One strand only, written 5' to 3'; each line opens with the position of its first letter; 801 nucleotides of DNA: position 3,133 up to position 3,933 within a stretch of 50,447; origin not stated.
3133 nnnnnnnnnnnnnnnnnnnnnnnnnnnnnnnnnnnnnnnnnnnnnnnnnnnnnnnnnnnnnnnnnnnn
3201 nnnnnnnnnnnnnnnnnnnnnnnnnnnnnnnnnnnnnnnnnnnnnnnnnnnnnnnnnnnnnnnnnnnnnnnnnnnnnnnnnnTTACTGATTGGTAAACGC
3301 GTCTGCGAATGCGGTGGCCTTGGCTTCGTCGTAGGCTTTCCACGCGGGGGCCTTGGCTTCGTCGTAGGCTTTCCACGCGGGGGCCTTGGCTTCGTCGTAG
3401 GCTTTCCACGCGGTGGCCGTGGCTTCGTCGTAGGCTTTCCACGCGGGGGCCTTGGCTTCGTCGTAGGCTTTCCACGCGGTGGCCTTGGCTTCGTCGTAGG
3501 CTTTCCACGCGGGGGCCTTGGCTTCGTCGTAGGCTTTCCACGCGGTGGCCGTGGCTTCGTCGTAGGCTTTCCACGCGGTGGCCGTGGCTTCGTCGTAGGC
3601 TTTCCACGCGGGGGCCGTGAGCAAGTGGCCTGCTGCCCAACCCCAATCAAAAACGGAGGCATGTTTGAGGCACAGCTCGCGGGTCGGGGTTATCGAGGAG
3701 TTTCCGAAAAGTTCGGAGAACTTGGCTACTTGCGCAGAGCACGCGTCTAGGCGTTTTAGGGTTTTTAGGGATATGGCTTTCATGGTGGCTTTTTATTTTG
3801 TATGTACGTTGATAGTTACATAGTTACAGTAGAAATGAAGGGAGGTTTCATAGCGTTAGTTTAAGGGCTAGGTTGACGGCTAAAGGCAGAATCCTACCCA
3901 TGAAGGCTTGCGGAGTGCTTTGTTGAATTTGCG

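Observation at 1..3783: Three paralogous early genes built from in-frame 33-bp tandem arrays encoding 11-residue (hendecad) repeats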

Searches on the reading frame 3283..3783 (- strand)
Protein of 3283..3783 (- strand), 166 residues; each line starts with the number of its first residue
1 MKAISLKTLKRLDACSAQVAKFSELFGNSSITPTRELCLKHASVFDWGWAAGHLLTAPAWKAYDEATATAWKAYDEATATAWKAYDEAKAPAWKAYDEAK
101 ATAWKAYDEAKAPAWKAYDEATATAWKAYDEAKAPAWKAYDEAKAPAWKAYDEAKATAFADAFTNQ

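Call 6: search_protein_families(library=pfam, max_evalue=1, proteins=[window:3286-3783:-])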
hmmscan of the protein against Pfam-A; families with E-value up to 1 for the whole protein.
seq(166 aa): 2 families
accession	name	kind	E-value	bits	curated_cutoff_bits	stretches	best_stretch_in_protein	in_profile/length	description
PF12815.12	CTD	-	0.015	16.3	25.4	0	81-149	6-71/72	Spt5 C-terminal nonapeptide repeat binding Spt4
PF24407.1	HTH_upst_double_PIN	-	0.37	11.6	27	0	119-136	12-29/70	HTH_upstream_double_PIN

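Call 7: search_protein_families(library=phrogs, max_evalue=1, proteins=[window:3286-3783:-])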
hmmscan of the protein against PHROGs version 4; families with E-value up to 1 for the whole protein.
seq(166 aa): 7 families
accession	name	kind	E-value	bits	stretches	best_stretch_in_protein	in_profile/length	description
phrog_6438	-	unknown function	0.0099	15.7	1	68-161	166-259/426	-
phrog_17517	-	tail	0.036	14.2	0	65-107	37-76/227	tail protein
phrog_4537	-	tail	0.093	13.6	0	105-136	11-42/123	tail assembly chaperone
phrog_1533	-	tail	0.3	9.5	1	67-132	880-945/1688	tail length tape measure protein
phrog_24288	-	unknown function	0.31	12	0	79-111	37-69/110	-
phrog_34813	-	unknown function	0.44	11.8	0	108-122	40-54/65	-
phrog_10304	-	head and packaging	0.53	10.7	0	92-123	125-156/213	virion structural protein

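Call 13: search_dna_similar(query=window:3286-3783:-, collection=phages, mode=protein, max_evalue=0.01, max_rows=25)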
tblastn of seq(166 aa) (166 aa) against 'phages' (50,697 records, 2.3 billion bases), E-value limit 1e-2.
Records with a match: 7; places in all: 7; records where one place covers at least 80% of the query: 0.
Best place of each record, by identity: <60% 7.
By first word of the organism name: Paenibacillus 3; Bacillus 2; Geobacillus 2.
By host as written in the record: Bacillus sp. 6k512 2; Geobacillus sp. 6k51 2; Paenibacillus larvae 2006 2; Paenibacillus larvae F1A 1.
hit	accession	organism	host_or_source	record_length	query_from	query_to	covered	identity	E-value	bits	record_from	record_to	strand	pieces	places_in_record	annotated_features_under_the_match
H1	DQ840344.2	Bacillus phage 1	Bacillus sp. 6k512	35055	59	163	63%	24.1%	9e-3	41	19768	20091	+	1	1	TMP repeat protein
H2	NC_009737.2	Bacillus phage 1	Bacillus sp. 6k512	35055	59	163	63%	24.1%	9e-3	41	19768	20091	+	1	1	tail length tape measure protein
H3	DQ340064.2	Geobacillus phage GBSV1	Geobacillus sp. 6k51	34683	59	163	63%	24.1%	1e-2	41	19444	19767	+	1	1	TMP repeat protein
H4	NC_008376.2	Geobacillus phage GBSV1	Geobacillus sp. 6k51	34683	59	163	63%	24.1%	1e-2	41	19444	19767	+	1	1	tail length tape measure protein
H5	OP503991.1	Paenibacillus phage Lilo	Paenibacillus larvae F1A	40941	57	156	60%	20.0%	1e-3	44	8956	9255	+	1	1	tail tape measure protein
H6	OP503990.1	Paenibacillus phage Dash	Paenibacillus larvae 2006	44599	57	156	60%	20.0%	1e-3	44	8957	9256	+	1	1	tail tape measure protein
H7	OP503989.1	Paenibacillus phage Callan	Paenibacillus larvae 2006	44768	57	156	60%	20.0%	1e-3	44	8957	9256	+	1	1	tail tape measure protein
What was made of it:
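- On Tape measure protein: Only weak repeat-level tblastn hits were found (call 13).
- Closest known: Tape-measure protein 11-residue. Same: Weak tblastn hits of array C to TMP repeat regions (E = 1e-3 to 1e-2, 20-24 % identity; call 13).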

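Call 15: find_homologous_proteins(query=window:3286-3783:-, max_evalue=0.001)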
Query seq(166 aa) (166 aa): 364 proteins with E <= 0.001 among 8000 candidates; the best 120 are listed.
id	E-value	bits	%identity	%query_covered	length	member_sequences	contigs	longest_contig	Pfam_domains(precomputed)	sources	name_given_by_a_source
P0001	2.5e-46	175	60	63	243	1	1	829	-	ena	-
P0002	4.6e-41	158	55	98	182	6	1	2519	-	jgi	jgi:hypothetical protein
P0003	2.8e-38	149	60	62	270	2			PF28068.1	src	-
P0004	6.0e-38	148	46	68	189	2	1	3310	PF24703.3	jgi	-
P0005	2.4e-37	146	57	98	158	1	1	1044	-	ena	-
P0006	1.0e-36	144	62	67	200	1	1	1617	-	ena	-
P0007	3.1e-36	143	62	81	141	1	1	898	-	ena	-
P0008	4.6e-36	142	64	76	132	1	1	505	-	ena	-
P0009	6.7e-36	141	64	61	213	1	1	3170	-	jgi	jgi:hypothetical protein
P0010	2.5e-35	140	61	75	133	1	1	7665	-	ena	-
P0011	3.4e-35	139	52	98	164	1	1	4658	-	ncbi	-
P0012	3.8e-35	139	71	58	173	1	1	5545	-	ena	-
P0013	9.2e-35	138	60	83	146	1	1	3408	-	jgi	-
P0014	2.0e-34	137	50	99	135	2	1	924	-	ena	-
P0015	2.2e-34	136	72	67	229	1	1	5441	-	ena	-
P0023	1.0e-32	131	79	64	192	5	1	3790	-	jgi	jgi:hypothetical protein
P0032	9.5e-31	125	65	64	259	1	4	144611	-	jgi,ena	-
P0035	2.1e-30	124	85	48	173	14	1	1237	-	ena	-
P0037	8.8e-30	122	51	80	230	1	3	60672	-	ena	-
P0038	1.3e-29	121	51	87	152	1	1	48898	-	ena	-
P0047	3.2e-28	116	57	81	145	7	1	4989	PF27195.1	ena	-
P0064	2.7e-26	110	55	72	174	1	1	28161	PF24703.3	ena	-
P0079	6.3e-25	106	71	58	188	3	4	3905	-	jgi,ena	jgi:tetratricopeptide (TPR) repeat protein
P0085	2.4e-24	104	72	57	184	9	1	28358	PF24703.3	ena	-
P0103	2.2e-23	101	57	64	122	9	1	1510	-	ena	-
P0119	5.8e-22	96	49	69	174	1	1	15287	PF24703.3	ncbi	-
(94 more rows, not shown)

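Call 17: search_protein_families(library=pfam, max_evalue=0.1, proteins=[P0003, P0004, P0047, P0064, P0002, P0037, P0079, P0001])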
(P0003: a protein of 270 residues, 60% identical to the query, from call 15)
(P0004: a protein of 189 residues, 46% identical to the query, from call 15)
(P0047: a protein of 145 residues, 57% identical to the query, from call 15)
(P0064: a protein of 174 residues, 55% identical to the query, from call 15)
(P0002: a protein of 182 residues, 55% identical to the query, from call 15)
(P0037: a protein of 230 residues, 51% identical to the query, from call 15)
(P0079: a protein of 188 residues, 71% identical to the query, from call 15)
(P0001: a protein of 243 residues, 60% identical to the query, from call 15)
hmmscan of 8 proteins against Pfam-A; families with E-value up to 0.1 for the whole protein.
P0003 (270 aa): 2 families
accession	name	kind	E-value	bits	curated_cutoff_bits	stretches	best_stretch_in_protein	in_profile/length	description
PF07554.19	FIVAR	-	0.021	15.9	29.2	0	57-89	23-58/71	FIVAR domain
PF05823.17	Gp-FAR-1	-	0.095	13.6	29.2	0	224-260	74-110/149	Nematode fatty acid retinoid binding protein (Gp-FAR-1)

P0004 (189 aa): 2 families
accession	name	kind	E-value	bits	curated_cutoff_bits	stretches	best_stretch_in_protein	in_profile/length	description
PF24703.2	DUF7666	-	7.7e-07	30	27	1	7-81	11-92/95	Domain of unknown function (DUF7666)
PF01874.21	CitG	-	0.0012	19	27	1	60-166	106-206/284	ATP:dephospho-CoA triphosphoribosyl transferase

P0047 (145 aa): 2 families
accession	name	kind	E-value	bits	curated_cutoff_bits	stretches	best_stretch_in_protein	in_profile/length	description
PF07730.19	HisKA_3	-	0.075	14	24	0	54-80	35-61/68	Histidine kinase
PF05103.18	DivIVA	-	0.075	13.4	28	0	45-132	22-107/131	DivIVA protein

P0064 (174 aa): 3 families
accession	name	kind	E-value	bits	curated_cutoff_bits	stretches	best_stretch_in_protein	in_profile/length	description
PF24703.2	DUF7666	-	6.2e-09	36.7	27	1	8-92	2-92/95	Domain of unknown function (DUF7666)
PF16999.10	V-ATPase_G_2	-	0.017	16.2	28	1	85-174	8-104/104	Vacuolar (H+)-ATPase G subunit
PF13756.12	Stimulus_sens_1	-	0.037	14.9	29.8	0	73-114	56-98/111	Stimulus-sensing domain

P0002 (182 aa): 5 families
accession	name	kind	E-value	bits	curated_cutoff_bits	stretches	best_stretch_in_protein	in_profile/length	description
PF24407.1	HTH_upst_double_PIN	-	0.00086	20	27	0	129-162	11-44/70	HTH_upstream_double_PIN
PF20363.3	DUF6658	-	0.012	15.9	27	0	74-94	98-118/178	Family of unknown function (DUF6658)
PF12815.12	CTD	-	0.013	16.4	25.4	0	99-147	2-46/72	Spt5 C-terminal nonapeptide repeat binding Spt4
PF15602.11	Imm71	-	0.023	15.2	27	0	58-134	70-145/158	Immunity protein 71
PF08965.17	Aca2_YdiL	-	0.086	13.5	23.8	0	144-172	84-112/118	Aca2/YdiL-like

P0037 (230 aa): 0 families

P0079 (188 aa): 0 families

P0001 (243 aa): 0 families
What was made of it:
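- On Pfam DUF7666: Hits occur only in other proteins that carry the same repeat (call 17).
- Closest known: Pfam DUF7666. Same: DUF7666 is one of the alternative heads fused to the same KAY-type repeat (P0004, P0064, P0085, P0119; calls 15, 17).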

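Call 18: search_protein_families(library=ncbifam, max_evalue=0.1, proteins=[window:3286-3783:-, P0004, P0003, P0047, P0079])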
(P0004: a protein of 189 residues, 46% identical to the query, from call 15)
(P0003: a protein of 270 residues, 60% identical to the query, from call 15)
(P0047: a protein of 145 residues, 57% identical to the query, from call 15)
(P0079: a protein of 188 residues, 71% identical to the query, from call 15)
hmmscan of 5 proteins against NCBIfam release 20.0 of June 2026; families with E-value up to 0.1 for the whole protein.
seq(166 aa): 1 family
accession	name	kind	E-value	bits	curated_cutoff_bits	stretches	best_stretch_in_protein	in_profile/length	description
NF050102.1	DivIVA_Wag31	equivalog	0.017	15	260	1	65-155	98-188/256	DivIVA-like cell division protein Wag31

P0004 (189 aa): 1 family
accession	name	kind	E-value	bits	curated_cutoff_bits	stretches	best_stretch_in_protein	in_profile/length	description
NF040480.1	CGLAU_01105_fam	hypoth_equivalog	0.074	13.3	45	0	115-151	101-137/179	CGLAU_01105 family protein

P0003 (270 aa): 6 families
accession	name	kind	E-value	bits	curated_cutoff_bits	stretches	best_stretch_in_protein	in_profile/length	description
NF050102.1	DivIVA_Wag31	equivalog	0.00016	21.7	260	1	45-135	108-198/256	DivIVA-like cell division protein Wag31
TIGR02926.1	AhaH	equivalog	0.00049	20.3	48.5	0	48-96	8-56/85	ATP synthase archaeal subunit H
NF041483.1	growth_prot_Scy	equivalog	0.00074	17.2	1040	1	49-158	957-1069/1293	polarized growth protein Scy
NF005607.0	PRK07353.1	equivalog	0.0016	18.3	131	0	47-96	73-122/155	F0F1 ATP synthase subunit B'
NF005198.1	PRK06669.1-3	equivalog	0.0033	16.6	200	1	46-126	60-140/299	flagellar assembly protein FliH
NF004412.0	PRK05759.1-3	equivalog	0.038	13.8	156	1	47-113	56-124/185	F0F1 ATP synthase subunit B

P0047 (145 aa): 12 families
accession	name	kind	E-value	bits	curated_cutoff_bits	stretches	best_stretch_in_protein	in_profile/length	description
NF050102.1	DivIVA_Wag31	equivalog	3.5e-07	30.4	260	1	61-133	118-190/256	DivIVA-like cell division protein Wag31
NF005198.1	PRK06669.1-3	equivalog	1.8e-05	24.1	200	1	49-132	57-140/299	flagellar assembly protein FliH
NF041483.1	growth_prot_Scy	equivalog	0.00035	18.2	1040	1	59-131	637-709/1293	polarized growth protein Scy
NF012221.1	MARTX_Nterm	equivalog_domain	0.0036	14.5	700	1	58-135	1761-1836/1910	MARTX multifunctional-autoprocessing repeats-in-toxin holotoxin RtxA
NF041844.1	lipo_RadB_fam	equivalog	0.0042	17.2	70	1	58-131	88-160/180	RadB family lipoprotein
NF004412.0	PRK05759.1-3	equivalog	0.011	15.6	156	1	58-132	53-137/185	F0F1 ATP synthase subunit B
NF047840.1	lipo_Ag473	exception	0.018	15.8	100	1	58-131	22-95/136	Ag473 family lipoprotein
NF009992.0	PRK13461.1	equivalog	0.018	14.7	127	1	58-136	53-127/159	F0F1 ATP synthase subunit B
NF007410.2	PRK09946.1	equivalog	0.027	14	300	1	4-84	3-77/269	protein YdhT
NF007065.0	PRK09510.1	equivalog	0.035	13.1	213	1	60-130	163-245/387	cell envelope integrity protein TolA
TIGR01069.2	mutS2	equivalog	0.075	11.3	400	1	58-129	543-616/790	endonuclease MutS2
NF040480.1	CGLAU_01105_fam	hypoth_equivalog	0.09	13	45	0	56-128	67-137/179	CGLAU_01105 family protein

P0079 (188 aa): 4 families
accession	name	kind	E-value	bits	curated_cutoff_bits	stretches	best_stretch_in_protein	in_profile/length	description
NF005607.0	PRK07353.1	equivalog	0.0033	17.2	131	1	33-125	39-133/155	F0F1 ATP synthase subunit B'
NF040765.1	adhesion_FAF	equivalog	0.016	13.8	500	1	80-140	135-194/632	adhesion factor FAF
NF008967.0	PRK12313.1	equivalog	0.03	12.7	577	1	15-105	507-598/633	1,4-alpha-glucan branching protein GlgB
TIGR04346.1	DotA_TraY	subfamily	0.075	11.6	100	1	80-157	227-303/656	DotA/TraY family protein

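Call 20: find_encoding_contigs(protein=P0038, flank=10000, max_places=3)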
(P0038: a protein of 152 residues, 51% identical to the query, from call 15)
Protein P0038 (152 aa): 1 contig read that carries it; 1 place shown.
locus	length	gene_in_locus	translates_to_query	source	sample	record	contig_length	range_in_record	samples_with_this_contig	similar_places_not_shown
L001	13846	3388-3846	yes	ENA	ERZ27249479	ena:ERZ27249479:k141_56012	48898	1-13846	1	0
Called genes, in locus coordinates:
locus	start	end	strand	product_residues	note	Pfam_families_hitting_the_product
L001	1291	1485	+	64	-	-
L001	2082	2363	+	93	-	-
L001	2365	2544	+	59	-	-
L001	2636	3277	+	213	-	-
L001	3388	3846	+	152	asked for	-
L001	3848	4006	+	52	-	-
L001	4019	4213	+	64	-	-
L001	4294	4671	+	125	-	-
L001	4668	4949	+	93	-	-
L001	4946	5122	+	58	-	-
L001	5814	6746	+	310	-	-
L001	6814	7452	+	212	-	PF07722:Peptidase_C26, PF00117:GATase (weak)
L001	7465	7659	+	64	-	-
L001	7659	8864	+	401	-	PF13522:GATase_6, PF13537:GATase_7 (weak)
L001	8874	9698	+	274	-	PF14395:COOH-NH2_lig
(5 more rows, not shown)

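Call 21: find_encoding_contigs(protein=P0032, flank=10000, max_places=3)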
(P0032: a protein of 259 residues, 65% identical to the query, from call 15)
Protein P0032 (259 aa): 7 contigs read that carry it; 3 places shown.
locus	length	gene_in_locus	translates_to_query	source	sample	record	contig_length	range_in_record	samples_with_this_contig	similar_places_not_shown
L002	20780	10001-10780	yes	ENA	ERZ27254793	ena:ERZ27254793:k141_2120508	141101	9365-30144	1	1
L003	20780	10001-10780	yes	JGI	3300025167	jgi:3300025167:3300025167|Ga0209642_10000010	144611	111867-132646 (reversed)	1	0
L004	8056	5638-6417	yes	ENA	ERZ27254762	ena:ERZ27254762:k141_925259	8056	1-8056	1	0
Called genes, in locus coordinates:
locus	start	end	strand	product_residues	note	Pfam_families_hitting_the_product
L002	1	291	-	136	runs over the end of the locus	-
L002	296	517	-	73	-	-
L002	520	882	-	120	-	-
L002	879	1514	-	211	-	-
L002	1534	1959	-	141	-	-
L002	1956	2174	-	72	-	-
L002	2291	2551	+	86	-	-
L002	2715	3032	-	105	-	-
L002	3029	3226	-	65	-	-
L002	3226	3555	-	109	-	-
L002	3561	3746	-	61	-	-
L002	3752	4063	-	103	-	-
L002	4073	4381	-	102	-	-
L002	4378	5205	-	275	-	-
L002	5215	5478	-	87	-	-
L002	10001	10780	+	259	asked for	-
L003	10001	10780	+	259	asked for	-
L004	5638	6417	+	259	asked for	-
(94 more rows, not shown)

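Call 45: find_encoding_contigs(protein=window:3283-3783:-, flank=10000, max_places=6)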
Protein window:3283-3783:- (166 aa): no gene with exactly this product is on record in the collection.
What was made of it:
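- Tried and rejected: No exact protein C on record (call 45).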

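Call 46: predict_structure(alignment_id=A2)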
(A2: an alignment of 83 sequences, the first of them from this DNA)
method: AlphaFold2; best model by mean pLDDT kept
length: 166 residues; sequences in the alignment: 83
mean_pLDDT: 96.1   pTM: 0.59
mean pLDDT of the five models: 96.1, 95.1, 94.4, 90.6, 90.1
residues with pLDDT >= 90: 163; 70-90: 2; 50-70: 1; < 50: 0
segments of 3 or more residues with pLDDT < 50: none
pLDDT, mean of each block of 10 residues (from residue 1): 91 97 97 95 96 96 96 96 97 98 97 97 97 97 97 97 92
secondary structure, 60 per line:
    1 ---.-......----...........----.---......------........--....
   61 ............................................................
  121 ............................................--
elements in order: H6-11 H16-26 H35-40 H47-54 H57-164
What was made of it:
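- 3616..3783 (-): Gene C, head domain (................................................). AlphaFold models a small four-helix domain with pLDDT above 90 (call 46).
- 3310..3615 (-): Gene C, 33-bp array (9.3 units, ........(K/T)A(P/T)). AlphaFold predicts residues 57-164 as one helix (call 46).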

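Call 49: fold_search(model_id=the predicted structure, library=pdb)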
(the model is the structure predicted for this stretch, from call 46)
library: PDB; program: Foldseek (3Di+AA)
matches with E <= 10: 10; with E <= 0.001: 0
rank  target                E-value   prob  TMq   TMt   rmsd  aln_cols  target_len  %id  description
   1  3r2p                  4.7e+00  0.15  0.40  0.37  11.4       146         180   13  2.2 Angstrom Crystal Structure of C Terminal Truncated Human Apolipoprotein A-I Reveals the Assembly of HDL by Dimerizat (released 2011-09-21)
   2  9emk_C                6.2e+00  0.04  0.16  0.09  15.6        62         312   19  DupA from legionella covalently bound to ubiquitin-based probe (released 2024-10-16)
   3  6ryb_B                6.6e+00  0.04  0.16  0.09  15.6        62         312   18  Structure of deubiquitinase for PR-ubiquitination 1 -Dup1 (released 2019-11-13)
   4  6ryb_C                7.5e+00  0.08  0.16  0.09   2.1        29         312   21  Structure of deubiquitinase for PR-ubiquitination 1 -Dup1 (released 2019-11-13)
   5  6b7p_B                8.0e+00  0.04  0.16  0.09  15.3        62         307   13  Crystal structure of Legionella effector sdeD (lpg2509) (released 2018-04-18)
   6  6b7p_A                9.2e+00  0.09  0.16  0.09   2.4        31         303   13  Crystal structure of Legionella effector sdeD (lpg2509) (released 2018-04-18)
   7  6ryb_A                9.2e+00  0.04  0.16  0.09  13.7        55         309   18  Structure of deubiquitinase for PR-ubiquitination 1 -Dup1 (released 2019-11-13)
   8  5ol9                  9.8e+00  0.04  0.10  0.18   4.6        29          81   24  Structure of human mitochondrial transcription elongation factor (TEFM) N-terminal domain (released 2017-10-18)
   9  6sga_CO               9.8e+00  0.02  0.12  0.07   8.2        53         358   15  Body domain of the mt-SSU assemblosome from Trypanosoma brucei (released 2019-09-18)
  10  7r2k_Q                9.8e+00  0.01  0.10  0.07  10.1        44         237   18  elongated Cascade complex from type I-A CRISPR-Cas system (released 2023-08-16)
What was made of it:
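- Closest known: 11-mer amphipathic repeat proteins. Same: ApoA-I is the top, non-significant, fold match (call 49).
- The best, though non-significant, PDB fold match of C is apolipoprotein A-I (3r2p, E = 4.7; call 49).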

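Call 81: fold_search(model_id=the predicted structure, library=viral)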
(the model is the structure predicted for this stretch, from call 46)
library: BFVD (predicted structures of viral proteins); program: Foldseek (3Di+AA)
matches with E <= 10: 17; with E <= 0.001: 0
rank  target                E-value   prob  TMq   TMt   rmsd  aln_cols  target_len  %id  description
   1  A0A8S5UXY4            1.1e-01  0.99  0.30  0.23   3.5        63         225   17  Uncharacterized protein [Siphoviridae sp. ctfza2]
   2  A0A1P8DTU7            1.4e+00  0.11  0.18  0.20  12.7       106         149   15  (no name in the UniProt tables at hand)
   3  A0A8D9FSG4            2.0e+00  0.10  0.20  0.15   8.3        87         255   14  Gp563 [uncultured marine phage]
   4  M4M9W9                2.4e+00  0.14  0.23  0.20   5.4        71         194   14  (no name in the UniProt tables at hand)
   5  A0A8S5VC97            3.4e+00  0.15  0.16  0.15   6.7        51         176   16  Uncharacterized protein (Fragment) [Siphoviridae sp. ctKsH2]
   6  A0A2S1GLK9            5.0e+00  0.08  0.27  0.25  10.8       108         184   14  (no name in the UniProt tables at hand)
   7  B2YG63                5.0e+00  0.07  0.15  0.07   3.3        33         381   12  Uncharacterized protein [Musca hytrovirus(isolate Musca domestica/United States/Boucias/-)]
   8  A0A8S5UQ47            5.0e+00  0.05  0.21  0.21   9.1        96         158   21  Uncharacterized protein [Microviridae sp. ctMjH1]
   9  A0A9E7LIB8            5.4e+00  0.05  0.24  0.16  17.6       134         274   18  (no name in the UniProt tables at hand)
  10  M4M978                5.4e+00  0.02  0.12  0.18   8.7        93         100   17  (no name in the UniProt tables at hand)
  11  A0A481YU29            5.8e+00  0.06  0.23  0.24  22.6       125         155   13  Transmembrane protein [Marseillevirus LCMAC103]
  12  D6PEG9                5.8e+00  0.06  0.14  0.08   3.1        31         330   10  (no name in the UniProt tables at hand)
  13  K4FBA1                6.6e+00  0.11  0.16  0.11   2.6        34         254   32  Uncharacterized protein [Cronobacter phage vB_CsaM_GAP32]
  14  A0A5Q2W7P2            6.6e+00  0.04  0.15  0.10  12.0        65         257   20  (no name in the UniProt tables at hand)
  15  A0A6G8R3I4            7.0e+00  0.05  0.18  0.14   7.2        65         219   12  Lipoprotein [Streptomyces phage Muntaha]
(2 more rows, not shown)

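Call 85: search_protein_families(library=padloc, max_evalue=0.01, proteins=[window:3283-3783:-])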
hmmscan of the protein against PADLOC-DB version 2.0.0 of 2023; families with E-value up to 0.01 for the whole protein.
window:3283-3783:- (166 aa): 0 families

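Call 95: find_related_loci(query=A7, collection=viral_contigs, flank=5000)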
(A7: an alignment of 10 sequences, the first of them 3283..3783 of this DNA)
Query A7 (166 aa) in viral_contigs; peptide patterns used: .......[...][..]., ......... (x = any residue, [..] = any of these).
133 stretches matched a pattern; 39 encode a relative of the query (tblastn E <= 1e-3); 39 distinct loci.
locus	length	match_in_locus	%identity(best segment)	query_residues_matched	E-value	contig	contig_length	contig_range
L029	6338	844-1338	60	1-166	9e-49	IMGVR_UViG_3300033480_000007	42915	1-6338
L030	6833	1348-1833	59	1-163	2e-47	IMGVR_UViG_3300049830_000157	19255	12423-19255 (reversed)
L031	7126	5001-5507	58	1-159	4e-46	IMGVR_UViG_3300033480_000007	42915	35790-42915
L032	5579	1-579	53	24-162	8e-43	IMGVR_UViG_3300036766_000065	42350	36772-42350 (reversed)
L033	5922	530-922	52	1-165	1e-38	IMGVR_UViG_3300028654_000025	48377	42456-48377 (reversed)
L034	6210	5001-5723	61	27-158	1e-34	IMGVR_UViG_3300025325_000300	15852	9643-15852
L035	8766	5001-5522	42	2-165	9e-35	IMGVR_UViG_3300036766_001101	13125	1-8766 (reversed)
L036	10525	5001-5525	50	1-163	1e-34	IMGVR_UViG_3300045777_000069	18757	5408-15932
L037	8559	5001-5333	67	49-163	2e-34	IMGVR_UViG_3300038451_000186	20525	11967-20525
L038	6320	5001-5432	46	4-159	2e-34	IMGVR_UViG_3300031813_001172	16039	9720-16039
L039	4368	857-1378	41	2-165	7e-34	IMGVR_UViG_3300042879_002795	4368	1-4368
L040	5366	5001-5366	73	55-158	7e-33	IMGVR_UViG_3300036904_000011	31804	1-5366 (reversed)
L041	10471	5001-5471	41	4-161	1e-32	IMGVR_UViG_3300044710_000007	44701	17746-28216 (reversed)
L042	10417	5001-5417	51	4-143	3e-32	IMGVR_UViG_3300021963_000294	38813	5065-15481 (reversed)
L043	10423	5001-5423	40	1-166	9e-32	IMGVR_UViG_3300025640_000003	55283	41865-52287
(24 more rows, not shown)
